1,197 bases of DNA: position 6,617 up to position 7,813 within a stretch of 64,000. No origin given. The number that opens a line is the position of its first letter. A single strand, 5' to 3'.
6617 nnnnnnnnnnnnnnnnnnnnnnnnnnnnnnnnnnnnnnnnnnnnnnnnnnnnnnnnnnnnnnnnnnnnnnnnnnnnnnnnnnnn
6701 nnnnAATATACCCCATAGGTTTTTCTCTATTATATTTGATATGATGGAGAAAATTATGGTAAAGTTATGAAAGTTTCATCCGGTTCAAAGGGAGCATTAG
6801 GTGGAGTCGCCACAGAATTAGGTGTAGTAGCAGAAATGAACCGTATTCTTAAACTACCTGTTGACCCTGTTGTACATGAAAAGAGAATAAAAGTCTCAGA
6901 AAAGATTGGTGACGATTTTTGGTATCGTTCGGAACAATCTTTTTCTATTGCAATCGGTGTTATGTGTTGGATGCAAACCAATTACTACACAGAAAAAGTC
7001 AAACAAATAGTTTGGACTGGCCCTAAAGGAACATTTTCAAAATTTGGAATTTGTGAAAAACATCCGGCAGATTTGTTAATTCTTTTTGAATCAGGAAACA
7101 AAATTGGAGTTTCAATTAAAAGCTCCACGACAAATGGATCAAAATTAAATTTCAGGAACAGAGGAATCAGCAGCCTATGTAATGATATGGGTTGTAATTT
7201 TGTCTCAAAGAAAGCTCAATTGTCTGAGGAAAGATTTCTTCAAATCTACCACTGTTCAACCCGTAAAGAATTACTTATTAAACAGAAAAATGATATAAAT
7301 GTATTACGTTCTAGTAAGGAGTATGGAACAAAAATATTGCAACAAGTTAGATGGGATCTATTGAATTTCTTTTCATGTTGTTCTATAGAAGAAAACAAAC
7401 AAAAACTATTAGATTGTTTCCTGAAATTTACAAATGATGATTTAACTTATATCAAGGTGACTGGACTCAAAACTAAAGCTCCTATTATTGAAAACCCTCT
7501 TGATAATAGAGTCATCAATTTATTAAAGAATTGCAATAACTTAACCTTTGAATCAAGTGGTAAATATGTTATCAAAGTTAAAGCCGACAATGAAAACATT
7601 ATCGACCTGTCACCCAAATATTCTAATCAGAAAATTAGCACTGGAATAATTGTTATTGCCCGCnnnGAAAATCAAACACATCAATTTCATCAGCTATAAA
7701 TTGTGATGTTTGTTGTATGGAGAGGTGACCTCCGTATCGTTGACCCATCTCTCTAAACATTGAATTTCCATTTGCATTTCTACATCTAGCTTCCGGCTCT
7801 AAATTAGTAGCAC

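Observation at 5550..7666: Plus-strand island of two diverged paralogs with a restriction-endonuclease-like E...PAD...S-x-K core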

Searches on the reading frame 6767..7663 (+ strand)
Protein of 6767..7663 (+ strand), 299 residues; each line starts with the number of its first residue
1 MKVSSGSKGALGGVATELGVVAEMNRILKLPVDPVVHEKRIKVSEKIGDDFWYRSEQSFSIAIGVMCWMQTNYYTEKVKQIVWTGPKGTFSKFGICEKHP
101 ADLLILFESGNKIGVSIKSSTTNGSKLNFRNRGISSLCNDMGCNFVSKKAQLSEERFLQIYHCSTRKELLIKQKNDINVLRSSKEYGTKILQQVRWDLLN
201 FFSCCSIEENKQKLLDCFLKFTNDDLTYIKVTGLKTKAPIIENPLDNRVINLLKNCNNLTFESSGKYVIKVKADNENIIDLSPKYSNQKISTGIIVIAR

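Call 4: search_protein_families(library=pfam, proteins=[window:6767-7663:+], max_evalue=10)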
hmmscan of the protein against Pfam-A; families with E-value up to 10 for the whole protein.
window:6767-7663:+ (299 aa): 1 family
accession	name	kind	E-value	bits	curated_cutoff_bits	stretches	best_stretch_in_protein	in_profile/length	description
PF22091.2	DUF6941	-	0.0032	18.3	27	1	243-278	82-117/125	Family of unknown function (DUF6941)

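Call 5: search_protein_families(library=phrogs, proteins=[window:6767-7663:+], max_evalue=1)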
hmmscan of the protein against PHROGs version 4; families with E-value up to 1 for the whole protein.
window:6767-7663:+ (299 aa): 3 families
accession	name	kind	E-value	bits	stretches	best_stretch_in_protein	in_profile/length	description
phrog_2496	-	unknown function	3.6e-05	24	1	60-126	165-230/422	-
phrog_5881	-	unknown function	0.0021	18.9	1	204-277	47-123/138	-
phrog_6562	-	unknown function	0.095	13.5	1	159-250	24-116/135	-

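Call 13: search_solved_structures(query=A1, max_evalue=10, show_alignments=3)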
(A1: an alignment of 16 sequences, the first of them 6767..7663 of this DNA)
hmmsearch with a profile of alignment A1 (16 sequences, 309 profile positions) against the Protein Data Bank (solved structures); distinct sequences matched with E-value up to 10: 1.
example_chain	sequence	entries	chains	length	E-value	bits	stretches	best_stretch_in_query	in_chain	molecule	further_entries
8k75_A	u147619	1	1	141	2.2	10.6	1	76-96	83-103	Nucleoprotein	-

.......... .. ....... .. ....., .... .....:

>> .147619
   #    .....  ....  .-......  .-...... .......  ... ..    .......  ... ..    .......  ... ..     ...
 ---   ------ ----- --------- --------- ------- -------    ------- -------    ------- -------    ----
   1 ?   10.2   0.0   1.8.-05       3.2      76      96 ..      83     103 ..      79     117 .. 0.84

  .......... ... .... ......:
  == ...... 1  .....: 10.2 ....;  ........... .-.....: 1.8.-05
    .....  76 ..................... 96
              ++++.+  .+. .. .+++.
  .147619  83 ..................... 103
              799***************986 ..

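Call 22: predict_structure(alignment_id=A1)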
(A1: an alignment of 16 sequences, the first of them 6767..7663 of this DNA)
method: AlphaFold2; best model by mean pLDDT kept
length: 299 residues; sequences in the alignment: 16
mean_pLDDT: 89.8   pTM: 0.73
mean pLDDT of the five models: 89.8, 88.8, 87.9, 87.6, 86.7
residues with pLDDT >= 90: 213; 70-90: 67; 50-70: 12; < 50: 7
segments of 3 or more residues with pLDDT < 50: 1-5
pLDDT, mean of each block of 10 residues (from residue 1): 56 92 96 92 91 89 94 94 89 85 94 88 61 94 96 96 94 96 97 98 97 89 78 81 83 94 96 96 94 93
secondary structure, 60 per line:
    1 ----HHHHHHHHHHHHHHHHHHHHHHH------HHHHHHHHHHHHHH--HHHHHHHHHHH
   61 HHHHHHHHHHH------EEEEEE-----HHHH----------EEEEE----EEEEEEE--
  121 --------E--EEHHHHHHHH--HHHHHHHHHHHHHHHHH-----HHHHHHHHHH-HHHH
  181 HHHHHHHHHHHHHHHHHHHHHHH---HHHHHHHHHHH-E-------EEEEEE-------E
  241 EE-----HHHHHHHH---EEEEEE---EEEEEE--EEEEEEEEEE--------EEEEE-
elements in order: H5-27 H34-47 H50-71 E78-83 H89-92 E103-107 E112-118 H134-141 H144-160 H166-175 H177-203 H207-217 E227-232 E240-242 H248-255 E259-264 E268-273 E276-285 E294-298

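Call 24: search_protein_representatives(alignment_id=A1)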
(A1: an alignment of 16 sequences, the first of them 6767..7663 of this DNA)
Query: 16 sequences, 309 profile positions. Proteins with E-value up to 0.001 (for the whole library): 444; up to 1e-10: 315; up to 1e-30: 191. The best 150 are listed.
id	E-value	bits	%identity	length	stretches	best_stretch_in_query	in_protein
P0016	5.6e-122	423.3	-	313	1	5-309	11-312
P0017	6.0e-119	413.3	-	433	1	3-309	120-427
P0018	2.7e-117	407.9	-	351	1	5-309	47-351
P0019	1.8e-115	401.9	-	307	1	5-309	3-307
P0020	4.5e-113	394.0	-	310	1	5-309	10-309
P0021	8.3e-113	393.1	-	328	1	5-309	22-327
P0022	3.4e-112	391.1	-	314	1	4-309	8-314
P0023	6.9e-111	386.8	-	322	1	4-309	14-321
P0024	2.1e-110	385.2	-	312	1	5-309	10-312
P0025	1.4e-109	382.5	-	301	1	7-309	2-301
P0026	2.1e-109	381.9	-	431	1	4-308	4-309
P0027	2.6e-109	381.6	-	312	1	5-309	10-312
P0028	9.3e-107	373.2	-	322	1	4-309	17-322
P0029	1.5e-106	372.6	-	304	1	7-309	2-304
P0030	2.7e-104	365.2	-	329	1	4-309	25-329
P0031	2.1e-103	362.2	-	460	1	8-309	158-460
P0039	4.3e-95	334.9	-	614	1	4-307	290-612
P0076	4.5e-75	269.2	-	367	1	4-306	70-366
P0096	1.5e-64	234.6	-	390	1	5-305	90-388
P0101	2.2e-62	227.5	-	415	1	8-308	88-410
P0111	2.5e-59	217.5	-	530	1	8-308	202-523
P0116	1.4e-58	215.0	-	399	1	6-308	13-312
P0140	3.2e-50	187.6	-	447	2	4-145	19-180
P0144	4.9e-49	183.7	-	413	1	6-300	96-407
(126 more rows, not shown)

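Call 25: fold_search(model_id=the predicted structure, library=pdb)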
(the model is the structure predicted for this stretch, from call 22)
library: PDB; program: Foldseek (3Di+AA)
matches with E <= 10: 133; with E <= 0.001: 0
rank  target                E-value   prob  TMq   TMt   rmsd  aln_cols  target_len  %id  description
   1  1sa3_A                4.1e-02  0.60  0.32  0.35  12.0       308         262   14  An asymmetric complex of restriction endonuclease MspI on its palindromic DNA recognition site (released 2004-09-07)
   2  6ppr_A                5.7e-01  0.11  0.14  0.07   8.5       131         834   13  Cryo-EM structure of AdnA(D934A)-AdnB(D1014A) in complex with AMPPNP and DNA (released 2019-11-20)
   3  9jxx_A                5.7e-01  0.04  0.09  0.07  19.6       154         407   13  Crystal structure of SiRe_0806 in complex with cA4 (released 2025-07-23)
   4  9jxx_B                5.7e-01  0.04  0.13  0.10  23.6       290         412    8  Crystal structure of SiRe_0806 in complex with cA4 (released 2025-07-23)
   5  8ifj_A                6.4e-01  0.09  0.11  0.12  12.1       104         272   10  Crystal structure of pyrrolysyl-tRNA synthetase from methanogenic archaeon ISO4-G1 (released 2023-03-15)
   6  9np6_A                8.0e-01  0.10  0.14  0.07   8.8       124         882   16  Cryo-EM structure of AdnA(D934A)-AdnB(D1014A) in complex with AMPPNP and blunt end DNA (released 2025-03-19)
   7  7sjr_A                9.4e-01  0.08  0.14  0.06  12.2       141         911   14  Cryo-EM structure of AdnA-AdnB(W325A) in complex with DNA and AMPPNP (released 2021-12-22)
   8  7r6o_A                9.9e-01  0.06  0.11  0.12  13.3       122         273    9  Pyrrolysyl-tRNA synthetase from methanogenic archaeon ISO4-G1 (G1PylRS) (released 2022-03-02)
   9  4bwa                  1.0e+00  0.09  0.12  0.13  10.9        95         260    8  PylRS Y306G, Y384F, I405R mutant in complex with adenylated norbornene (released 2013-07-31)
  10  6ezd_C                1.0e+00  0.06  0.11  0.12  14.1       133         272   10  Pyrrolysyl-tRNA synthetase from Canditatus Methanomethylophilus alvus (MmaPylRS) (released 2018-12-12)
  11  4cs2                  1.3e+00  0.08  0.11  0.13  11.1        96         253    8  Catalytic domain of Pyrrolysyl-tRNA synthetase mutant Y306A, Y384F in its apo form (released 2014-04-30)
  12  9jxw_B                1.3e+00  0.02  0.13  0.11  23.5       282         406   13  Crystal structure of SiRe_0806 from Sulfolobus islandicus (released 2025-07-23)
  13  4cs3                  1.4e+00  0.09  0.13  0.14  11.9       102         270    6  Catalytic domain of Pyrrolysyl-tRNA synthetase mutant Y306A, Y384F in complex with an adenylated furan-bearing noncanoni (released 2014-04-30)
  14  6jp2_B                1.4e+00  0.08  0.13  0.14  13.3       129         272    6  Crystal structure of pyrrolysyl-tRNA synthetase from Methanomethylophilus alvus (released 2019-05-22)
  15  8ifj_H                1.4e+00  0.05  0.11  0.12  13.6       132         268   10  Crystal structure of pyrrolysyl-tRNA synthetase from methanogenic archaeon ISO4-G1 (released 2023-03-15)
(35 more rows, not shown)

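Call 26: search_protein_families(library=pfam, proteins=[P0017, P0026, P0031, P0039, P0111, P0101, P0096, P0116, P0144, P0140], max_evalue=0.01)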
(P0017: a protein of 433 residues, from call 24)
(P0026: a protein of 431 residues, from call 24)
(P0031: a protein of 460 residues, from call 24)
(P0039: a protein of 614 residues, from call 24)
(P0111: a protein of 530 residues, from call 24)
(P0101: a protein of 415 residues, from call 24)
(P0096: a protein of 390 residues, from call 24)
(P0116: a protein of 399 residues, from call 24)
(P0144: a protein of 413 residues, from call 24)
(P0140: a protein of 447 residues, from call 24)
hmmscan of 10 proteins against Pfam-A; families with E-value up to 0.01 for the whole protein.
P0017 (433 aa): 0 families

P0026 (431 aa): 0 families

P0031 (460 aa): 0 families

P0039 (614 aa): 0 families

P0111 (530 aa): 1 family
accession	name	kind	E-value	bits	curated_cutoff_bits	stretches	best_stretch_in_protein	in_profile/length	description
PF08218.17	Citrate_ly_lig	-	4.2e-06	27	20.9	1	13-45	6-38/182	Citrate lyase ligase C-terminal domain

P0101 (415 aa): 0 families

P0096 (390 aa): 0 families

P0116 (399 aa): 0 families

P0144 (413 aa): 0 families

P0140 (447 aa): 0 families

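Call 29: fold_search(model_id=the predicted structure, library=viral)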
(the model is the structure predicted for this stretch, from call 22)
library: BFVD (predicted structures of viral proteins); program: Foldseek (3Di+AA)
matches with E <= 10: 252; with E <= 0.001: 8
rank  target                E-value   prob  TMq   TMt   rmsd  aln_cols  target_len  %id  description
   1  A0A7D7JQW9            7.4e-12  1.00  0.60  0.55   6.6       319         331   18  (no name in the UniProt tables at hand)
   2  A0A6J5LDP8            4.1e-11  1.00  0.60  0.40   6.4       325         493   13  Uncharacterized protein [uncultured Caudovirales phage]
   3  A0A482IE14            1.6e-10  1.00  0.43  0.23  18.0       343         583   14  (no name in the UniProt tables at hand)
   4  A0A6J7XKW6            9.9e-09  1.00  0.52  0.42   9.8       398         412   11  Uncharacterized protein [uncultured Caudovirales phage]
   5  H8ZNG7                3.7e-08  1.00  0.54  0.58   4.9       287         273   11  Uncharacterized protein [Synechococcus phage metaG-MbCM1]
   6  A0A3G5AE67            3.7e-07  1.00  0.52  0.55   7.1       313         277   12  Uncharacterized protein [Satyrvirus sp.]
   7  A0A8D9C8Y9            1.1e-04  1.00  0.43  0.28   8.4       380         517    9  Uncharacterized protein [uncultured marine phage]
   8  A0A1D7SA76            3.4e-04  1.00  0.42  0.36   9.6       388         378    9  Uncharacterized protein [Synechococcus phage S-RIM8]
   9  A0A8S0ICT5            1.5e-02  0.57  0.27  0.21  12.7       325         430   12  (no name in the UniProt tables at hand)
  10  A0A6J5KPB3            2.0e-02  0.30  0.20  0.15  14.8       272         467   10  Uncharacterized protein [uncultured Caudovirales phage]
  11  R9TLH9                8.2e-02  0.35  0.29  0.30  12.3       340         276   11  Uncharacterized protein [Synechococcus phage S-IOM18]
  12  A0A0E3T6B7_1          1.7e-01  0.08  0.15  0.06  22.6       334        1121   12  Tape measure protein [Bacillus phage Stills]
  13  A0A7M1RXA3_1          2.0e-01  0.20  0.19  0.08  11.8       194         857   11  Uncharacterized protein [uncultured phage cr108_1]
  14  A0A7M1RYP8            2.2e-01  0.07  0.10  0.08  21.4       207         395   10  PD-(D/E)XK endonuclease-like domain-containing protein [uncultured phage cr126_1]
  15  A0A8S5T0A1            3.8e-01  0.41  0.11  0.38   6.0        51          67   18  Uncharacterized protein [Myoviridae sp. ctWb16]
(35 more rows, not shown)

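Call 30: find_related_loci(query=A1, collection=viral_contigs, flank=6000)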
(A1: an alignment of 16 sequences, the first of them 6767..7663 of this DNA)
Query A1 (299 aa) in viral_contigs; peptide patterns used: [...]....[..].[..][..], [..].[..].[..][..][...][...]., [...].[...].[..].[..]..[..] (x = any residue, [..] = any of these).
301 stretches matched a pattern; 198 encode a relative of the query (tblastn E <= 1e-3); the best 80 are kept; 80 distinct loci.
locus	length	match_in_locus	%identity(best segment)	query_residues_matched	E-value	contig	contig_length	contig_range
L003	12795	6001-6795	28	38-294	7e-26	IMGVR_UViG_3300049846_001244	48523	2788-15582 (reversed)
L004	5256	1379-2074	30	65-294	1e-22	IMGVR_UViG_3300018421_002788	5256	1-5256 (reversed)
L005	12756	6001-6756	29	49-294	1e-22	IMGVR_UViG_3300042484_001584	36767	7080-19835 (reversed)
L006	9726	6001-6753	27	46-294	7e-22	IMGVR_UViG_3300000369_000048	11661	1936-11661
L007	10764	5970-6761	29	36-294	7e-22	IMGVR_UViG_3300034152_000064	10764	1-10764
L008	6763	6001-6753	27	46-294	9e-22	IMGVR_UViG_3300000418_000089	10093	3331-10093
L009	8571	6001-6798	26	32-294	2e-21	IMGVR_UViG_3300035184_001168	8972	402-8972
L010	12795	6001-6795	24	33-294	5e-21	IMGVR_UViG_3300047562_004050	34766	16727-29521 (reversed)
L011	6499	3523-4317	24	33-294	5e-21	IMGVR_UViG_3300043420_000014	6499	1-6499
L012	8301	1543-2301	25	44-294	3e-20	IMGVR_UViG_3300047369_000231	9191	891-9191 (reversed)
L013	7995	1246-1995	26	47-294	3e-20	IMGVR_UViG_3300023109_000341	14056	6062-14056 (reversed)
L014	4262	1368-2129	25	39-294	4e-20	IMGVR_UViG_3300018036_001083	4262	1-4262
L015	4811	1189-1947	24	44-294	6e-20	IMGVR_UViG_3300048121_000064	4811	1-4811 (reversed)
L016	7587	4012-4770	24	44-294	1e-19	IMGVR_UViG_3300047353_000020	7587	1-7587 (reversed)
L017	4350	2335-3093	24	44-294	1e-19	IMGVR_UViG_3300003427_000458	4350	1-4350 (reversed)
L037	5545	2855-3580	26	61-294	1e-17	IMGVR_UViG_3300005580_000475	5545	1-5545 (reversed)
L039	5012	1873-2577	28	66-294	2e-17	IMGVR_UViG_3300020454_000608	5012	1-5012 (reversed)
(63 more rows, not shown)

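Call 46: search_protein_families(library=pfam, alignment_id=A2, max_evalue=1)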
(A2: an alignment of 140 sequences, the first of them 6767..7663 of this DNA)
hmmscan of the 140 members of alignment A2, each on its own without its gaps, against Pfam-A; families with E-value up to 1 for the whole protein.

A. member 1, window:6767-7663:+ (299 aa): 1 family
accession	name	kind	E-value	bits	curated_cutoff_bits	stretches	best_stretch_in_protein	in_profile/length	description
PF22091.2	DUF6941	-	0.0032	18.3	27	1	243-278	82-117/125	Family of unknown function (DUF6941)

B. families by the number of members that match (of 140 scanned): 93 families (the first 25 are shown)
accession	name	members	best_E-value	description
PF08055.16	Trp_leader1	3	0.15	Tryptophan leader peptide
PF01583.26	APS_kinase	2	0.015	Adenylylsulphate kinase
PF01776.22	Ribosomal_L22e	2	0.016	Ribosomal L22e protein family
PF07862.16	Nif11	2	0.032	Nif11 domain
PF06751.17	EutB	2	0.067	Ethanolamine ammonia lyase large subunit (EutB)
PF15599.11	Imm63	1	0.00071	Immunity protein 63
PF22091.2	DUF6941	1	0.0032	Family of unknown function (DUF6941)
PF11938.13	DUF3456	1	0.0038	TLR4 regulator and MIR-interacting MSAP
PF14153.11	Spore_coat_CotO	1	0.016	Spore coat protein CotO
PF17720.7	RLIG1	1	0.016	RNA ligase 1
PF20652.3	Sec8_C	1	0.017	Exocyst complex component Sec8 C-terminal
PF22151.2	Fer4_NDSU1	1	0.017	NADH-ubiquinone oxidoreductase NDSU1/NuoG-like, 4Fe-4S domain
PF21539.2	Med15_C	1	0.02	ARC105/Med15 mediator subunit C-terminal domain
PF13373.11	Dsc3_C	1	0.023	DSC E3 ubiquitin ligase complex subunit 3, C-terminal domain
PF13718.12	GNAT_acetyltr_2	1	0.025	GNAT acetyltransferase 2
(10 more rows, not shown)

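Call 47: search_protein_families(library=ncbifam, proteins=[window:6767-7663:+, P0016, P0111], max_evalue=1)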
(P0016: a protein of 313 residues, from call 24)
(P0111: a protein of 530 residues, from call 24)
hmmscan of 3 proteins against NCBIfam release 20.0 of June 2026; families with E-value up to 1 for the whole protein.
window:6767-7663:+ (299 aa): 1 family
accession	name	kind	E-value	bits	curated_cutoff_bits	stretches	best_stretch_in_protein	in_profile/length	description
NF007381.0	PRK09897.1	equivalog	0.039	12.1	783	1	80-131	5-56/535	FAD-NAD(P)-binding protein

P0016 (313 aa): 0 families

P0111 (530 aa): 3 families
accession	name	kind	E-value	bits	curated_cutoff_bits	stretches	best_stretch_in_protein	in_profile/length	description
TIGR00124.1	cit_ly_ligase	equivalog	0.01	14.9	262.1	1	4-44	137-177/335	[citrate (pro-3S)-lyase] ligase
TIGR01527.1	arch_NMN_Atrans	equivalog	0.022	14.3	181.2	0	16-43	9-36/167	nicotinamide-nucleotide adenylyltransferase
NF002243.0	PRK01153.1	subfamily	0.034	13.7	127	1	16-45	10-39/175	nicotinamide-nucleotide adenylyltransferase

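Call 48: search_protein_families(library=padloc, proteins=[window:6767-7663:+, P0016], max_evalue=1)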
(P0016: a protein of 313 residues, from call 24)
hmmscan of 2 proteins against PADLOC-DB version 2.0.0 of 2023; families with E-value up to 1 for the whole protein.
window:6767-7663:+ (299 aa): 0 families

P0016 (313 aa): 0 families

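Call 50: search_dna_similar(query=P0016, collection=phages, mode=protein, max_rows=40, max_evalue=0.001)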
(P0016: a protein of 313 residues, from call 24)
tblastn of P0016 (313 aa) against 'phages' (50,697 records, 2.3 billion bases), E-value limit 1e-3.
Records with a match: 1; places in all: 1; records where one place covers at least 80% of the query: 0.
Best place of each record, by identity: <60% 1.
By first word of the organism name: Synechococcus 1.
By host as written in the record: Synechococcus sp. WH 7803 1.
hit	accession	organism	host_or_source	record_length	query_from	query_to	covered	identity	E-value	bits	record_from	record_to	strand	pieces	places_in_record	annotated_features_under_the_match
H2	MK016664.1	Synechococcus phage S-B68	Synechococcus sp. WH 7803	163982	86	310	72%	30.4%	2e-12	74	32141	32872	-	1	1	hypothetical protein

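Call 51: find_related_loci(query=A1, collection=genome_contigs, flank=6000)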
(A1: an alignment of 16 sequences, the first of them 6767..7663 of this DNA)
Query A1 (299 aa) in genome_contigs; peptide patterns used: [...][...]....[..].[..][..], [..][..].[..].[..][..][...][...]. (x = any residue, [..] = any of these).
40 stretches matched a pattern; 1 encode a relative of the query (tblastn E <= 1e-3); 1 distinct loci.
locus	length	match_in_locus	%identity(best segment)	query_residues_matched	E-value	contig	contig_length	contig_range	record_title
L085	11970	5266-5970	26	66-294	3e-16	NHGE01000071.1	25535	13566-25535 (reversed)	MAG: Euryarchaeota archaeon TMED129 26472, whole genome shotgun sequence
